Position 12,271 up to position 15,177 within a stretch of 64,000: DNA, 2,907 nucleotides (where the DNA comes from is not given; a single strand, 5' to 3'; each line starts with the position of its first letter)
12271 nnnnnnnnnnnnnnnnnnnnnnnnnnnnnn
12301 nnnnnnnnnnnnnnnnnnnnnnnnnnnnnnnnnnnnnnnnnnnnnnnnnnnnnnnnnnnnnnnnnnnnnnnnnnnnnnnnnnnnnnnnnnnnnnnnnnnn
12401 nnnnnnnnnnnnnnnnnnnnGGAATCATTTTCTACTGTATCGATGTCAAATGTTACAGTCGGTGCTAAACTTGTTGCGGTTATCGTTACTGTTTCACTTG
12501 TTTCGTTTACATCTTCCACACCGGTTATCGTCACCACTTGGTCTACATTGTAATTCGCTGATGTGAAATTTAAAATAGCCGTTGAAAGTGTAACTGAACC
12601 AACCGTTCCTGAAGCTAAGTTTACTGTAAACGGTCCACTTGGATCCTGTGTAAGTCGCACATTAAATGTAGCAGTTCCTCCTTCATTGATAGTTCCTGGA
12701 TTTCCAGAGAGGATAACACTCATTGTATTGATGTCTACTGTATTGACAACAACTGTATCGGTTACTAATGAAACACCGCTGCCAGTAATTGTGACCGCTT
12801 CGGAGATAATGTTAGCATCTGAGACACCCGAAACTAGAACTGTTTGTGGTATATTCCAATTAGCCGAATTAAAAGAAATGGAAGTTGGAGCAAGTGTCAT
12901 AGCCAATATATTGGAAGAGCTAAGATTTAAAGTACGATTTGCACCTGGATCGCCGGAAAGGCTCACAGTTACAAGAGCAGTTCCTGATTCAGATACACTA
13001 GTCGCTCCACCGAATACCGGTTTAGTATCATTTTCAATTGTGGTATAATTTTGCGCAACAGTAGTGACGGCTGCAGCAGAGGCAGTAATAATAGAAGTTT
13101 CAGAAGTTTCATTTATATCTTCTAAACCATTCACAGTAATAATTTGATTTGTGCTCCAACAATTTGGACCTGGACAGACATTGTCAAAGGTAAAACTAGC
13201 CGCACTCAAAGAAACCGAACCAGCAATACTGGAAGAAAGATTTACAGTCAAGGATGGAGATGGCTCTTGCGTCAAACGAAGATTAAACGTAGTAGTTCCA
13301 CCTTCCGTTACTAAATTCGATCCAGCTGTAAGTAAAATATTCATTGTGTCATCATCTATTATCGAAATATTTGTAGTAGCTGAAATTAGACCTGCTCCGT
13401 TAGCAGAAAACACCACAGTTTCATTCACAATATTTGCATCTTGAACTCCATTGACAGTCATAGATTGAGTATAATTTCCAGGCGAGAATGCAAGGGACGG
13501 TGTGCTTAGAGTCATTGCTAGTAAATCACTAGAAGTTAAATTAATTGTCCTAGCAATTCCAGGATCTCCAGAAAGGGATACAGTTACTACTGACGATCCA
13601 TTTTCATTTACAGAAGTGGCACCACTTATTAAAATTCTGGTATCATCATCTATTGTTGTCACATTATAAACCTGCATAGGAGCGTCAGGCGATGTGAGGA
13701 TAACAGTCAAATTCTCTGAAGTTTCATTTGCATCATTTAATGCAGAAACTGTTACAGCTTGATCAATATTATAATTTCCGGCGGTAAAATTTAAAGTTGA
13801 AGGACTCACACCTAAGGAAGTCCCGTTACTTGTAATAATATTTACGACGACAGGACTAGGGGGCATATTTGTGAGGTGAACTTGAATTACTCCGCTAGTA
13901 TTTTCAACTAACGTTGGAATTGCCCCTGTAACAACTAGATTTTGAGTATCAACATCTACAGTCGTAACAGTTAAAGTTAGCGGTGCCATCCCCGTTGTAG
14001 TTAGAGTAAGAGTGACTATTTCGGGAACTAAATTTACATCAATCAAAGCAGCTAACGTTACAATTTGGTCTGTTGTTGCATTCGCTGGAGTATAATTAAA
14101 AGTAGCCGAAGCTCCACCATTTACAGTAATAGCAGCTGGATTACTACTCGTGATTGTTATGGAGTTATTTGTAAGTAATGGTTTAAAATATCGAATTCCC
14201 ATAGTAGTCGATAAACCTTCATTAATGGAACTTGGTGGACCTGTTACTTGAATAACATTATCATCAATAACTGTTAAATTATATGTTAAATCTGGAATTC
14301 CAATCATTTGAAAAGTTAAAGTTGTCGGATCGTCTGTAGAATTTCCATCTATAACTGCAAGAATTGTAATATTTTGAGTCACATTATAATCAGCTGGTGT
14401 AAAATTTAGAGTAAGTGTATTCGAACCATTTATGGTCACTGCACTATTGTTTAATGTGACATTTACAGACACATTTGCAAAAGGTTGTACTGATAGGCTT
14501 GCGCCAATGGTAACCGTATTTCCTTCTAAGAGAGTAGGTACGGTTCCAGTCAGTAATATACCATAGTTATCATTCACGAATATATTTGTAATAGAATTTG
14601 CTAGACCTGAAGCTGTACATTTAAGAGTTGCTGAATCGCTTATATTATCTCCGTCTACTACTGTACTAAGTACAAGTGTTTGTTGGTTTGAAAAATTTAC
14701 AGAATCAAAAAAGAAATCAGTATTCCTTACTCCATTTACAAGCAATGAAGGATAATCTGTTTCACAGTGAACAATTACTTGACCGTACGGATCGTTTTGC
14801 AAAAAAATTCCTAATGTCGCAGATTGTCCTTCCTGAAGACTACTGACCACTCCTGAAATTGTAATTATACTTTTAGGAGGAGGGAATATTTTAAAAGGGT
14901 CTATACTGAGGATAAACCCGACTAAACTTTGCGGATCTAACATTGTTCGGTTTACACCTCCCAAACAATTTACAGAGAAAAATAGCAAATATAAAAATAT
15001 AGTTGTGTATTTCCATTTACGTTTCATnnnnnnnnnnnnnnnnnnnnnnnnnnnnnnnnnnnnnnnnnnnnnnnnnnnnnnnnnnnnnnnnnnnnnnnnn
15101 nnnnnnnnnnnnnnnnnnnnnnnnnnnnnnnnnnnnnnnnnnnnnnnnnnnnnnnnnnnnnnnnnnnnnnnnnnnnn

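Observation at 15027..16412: Secreted Ca2+-binding caspase-like protease translationally coupled to a giant repeat adhesin: candidate LapG-like processing system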

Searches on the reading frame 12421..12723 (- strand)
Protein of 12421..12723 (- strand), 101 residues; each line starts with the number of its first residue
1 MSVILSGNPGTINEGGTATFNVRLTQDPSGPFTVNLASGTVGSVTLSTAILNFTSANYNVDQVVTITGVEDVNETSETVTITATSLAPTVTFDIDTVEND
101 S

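Call 55: predict_structure(alignment_id=A2)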
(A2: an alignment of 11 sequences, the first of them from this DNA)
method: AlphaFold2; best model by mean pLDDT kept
length: 101 residues; sequences in the alignment: 11
mean_pLDDT: 90.6   pTM: 0.81
mean pLDDT of the five models: 90.6, 89.0, 85.9, 85.8, 80.7
residues with pLDDT >= 90: 73; 70-90: 25; 50-70: 3; < 50: 0
segments of 3 or more residues with pLDDT < 50: none
pLDDT, mean of each block of 10 residues (from residue 1): 91 93 95 93 91 97 95 82 87 85 59
secondary structure, 60 per line:
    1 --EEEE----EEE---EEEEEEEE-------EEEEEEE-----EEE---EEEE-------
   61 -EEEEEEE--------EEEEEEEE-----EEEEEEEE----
elements in order: E3-6 E11-13 E17-24 E32-38 E44-46 E50-53 E62-68 E77-84 E90-97

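Call 58: fold_search(model_id=the predicted structure, library=pdb)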
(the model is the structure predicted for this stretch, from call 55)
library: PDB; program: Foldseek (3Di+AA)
matches with E <= 10: 1928; with E <= 0.001: 17
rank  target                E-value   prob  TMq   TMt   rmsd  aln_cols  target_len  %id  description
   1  4uj6                  1.2e-04  1.00  0.67  0.11   4.6       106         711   22  Structure of surface layer protein SbsC, domains 1-6 (released 2016-04-27)
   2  3zmr_B                1.3e-04  1.00  0.69  0.17   2.8       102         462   16  Bacteroides ovatus GH5 xyloglucanase in complex with a XXXG heptasaccharide (released 2014-01-15)
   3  3dsn_A                1.7e-04  1.00  0.69  0.38   3.4       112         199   10  Crystal structure of the complex of the Caf1M chaperone with the mini-fiber of two Caf1 subunits (Caf1:Caf1), carrying (released 2009-07-14)
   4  3dos_A                1.8e-04  1.00  0.69  0.38   3.4       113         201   10  Crystal structure of the complex of the Caf1M chaperone with the mini-fiber of two Caf1 subunits (Caf1:Caf1), carrying (released 2009-07-14)
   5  6nps_B                2.2e-04  1.00  0.72  0.09   4.7       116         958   15  Crystal structure of GH115 enzyme AxyAgu115A from Amphibacillus xylanus (released 2020-07-15)
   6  3zmr_A                2.5e-04  1.00  0.69  0.17   2.8       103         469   16  Bacteroides ovatus GH5 xyloglucanase in complex with a XXXG heptasaccharide (released 2014-01-15)
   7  1m1s                  3.5e-04  1.00  0.56  0.53   4.2       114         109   10  Structure of WR4, a C.elegans MSP family member (released 2003-07-29)
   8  5dfk                  4.5e-04  1.00  0.65  0.39   3.8       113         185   10  Crystal Structure of the Escherichia coli Common Pilus Chaperone, EcpB (released 2015-11-04)
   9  6nps_A                4.8e-04  1.00  0.70  0.09   4.7       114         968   14  Crystal structure of GH115 enzyme AxyAgu115A from Amphibacillus xylanus (released 2020-07-15)
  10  6k73_B                5.1e-04  1.00  0.69  0.36   4.5       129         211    8  Chaperone-tip adhesin complex is vital for synergistic activation of CFA/I fimbriae biogenesis (released 2020-06-10)
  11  3frp_G                5.3e-04  1.00  0.50  0.28   4.9       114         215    9  Crystal Structure of Cobra Venom Factor, a Co-factor for C3- and C5 convertase CVFBb (released 2009-04-28)
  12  7sqc_2A               8.2e-04  1.00  0.72  0.11   3.0       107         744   14  Ciliary C1 central pair apparatus isolated from Chlamydomonas reinhardtii (released 2022-04-13)
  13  7eox_A                8.6e-04  1.00  0.59  0.11   2.9        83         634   17  Protease structure from Euphorbia resinifera (released 2022-01-12)
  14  4ncd                  9.1e-04  1.00  0.72  0.37   4.0       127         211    7  Crystal Structure of Class 5 Fimbriae Chaperone CfaA (released 2014-08-27)
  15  1z9s_A                9.1e-04  1.00  0.68  0.38   3.7       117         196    9  Crystal Structure of the native chaperone:subunit:subunit Caf1M:Caf1:Caf1 complex (released 2005-06-21)
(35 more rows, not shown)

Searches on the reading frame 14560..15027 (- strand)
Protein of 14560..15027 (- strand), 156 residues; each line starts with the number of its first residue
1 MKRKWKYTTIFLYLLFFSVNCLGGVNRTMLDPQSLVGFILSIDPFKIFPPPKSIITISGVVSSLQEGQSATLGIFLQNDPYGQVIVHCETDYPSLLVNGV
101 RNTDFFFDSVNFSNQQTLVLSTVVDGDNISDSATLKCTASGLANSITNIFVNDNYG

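Call 40: search_protein_families(library=ncbifam, proteins=[window:14560-15027:-], max_evalue=0.01)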
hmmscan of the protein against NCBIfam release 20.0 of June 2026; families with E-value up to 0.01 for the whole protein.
seq(156 aa): 0 families

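Call 59: find_homologous_proteins(query=window:14560-15027:-, max_evalue=0.01)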
Query seq(156 aa): 13 candidates shared short words with the query, none scored E <= 0.01.

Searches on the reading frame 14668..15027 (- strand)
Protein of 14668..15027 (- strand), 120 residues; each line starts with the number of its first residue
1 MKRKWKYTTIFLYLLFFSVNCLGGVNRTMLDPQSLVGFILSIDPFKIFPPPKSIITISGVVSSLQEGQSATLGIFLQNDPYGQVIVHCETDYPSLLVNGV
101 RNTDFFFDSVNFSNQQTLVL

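Call 61: find_related_loci(query=A3, collection=metagenome_contigs, flank=6000)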
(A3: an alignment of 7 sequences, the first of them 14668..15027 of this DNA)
Query A3 (120 aa) in metagenome_contigs; peptide patterns used: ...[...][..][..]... (x = any residue, [..] = any of these).
50 stretches matched a pattern; 6 encode a relative of the query (tblastn E <= 1e-3); 6 distinct loci.
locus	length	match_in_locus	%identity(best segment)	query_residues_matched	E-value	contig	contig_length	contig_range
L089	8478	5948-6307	50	1-120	5e-42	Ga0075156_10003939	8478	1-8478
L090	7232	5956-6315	50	1-120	5e-42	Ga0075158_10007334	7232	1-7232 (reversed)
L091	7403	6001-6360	50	1-120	5e-42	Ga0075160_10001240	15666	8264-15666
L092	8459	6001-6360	50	1-120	2e-38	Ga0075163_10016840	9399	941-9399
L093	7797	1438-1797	50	1-120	2e-38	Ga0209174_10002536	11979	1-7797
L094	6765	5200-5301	50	41-73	2e-5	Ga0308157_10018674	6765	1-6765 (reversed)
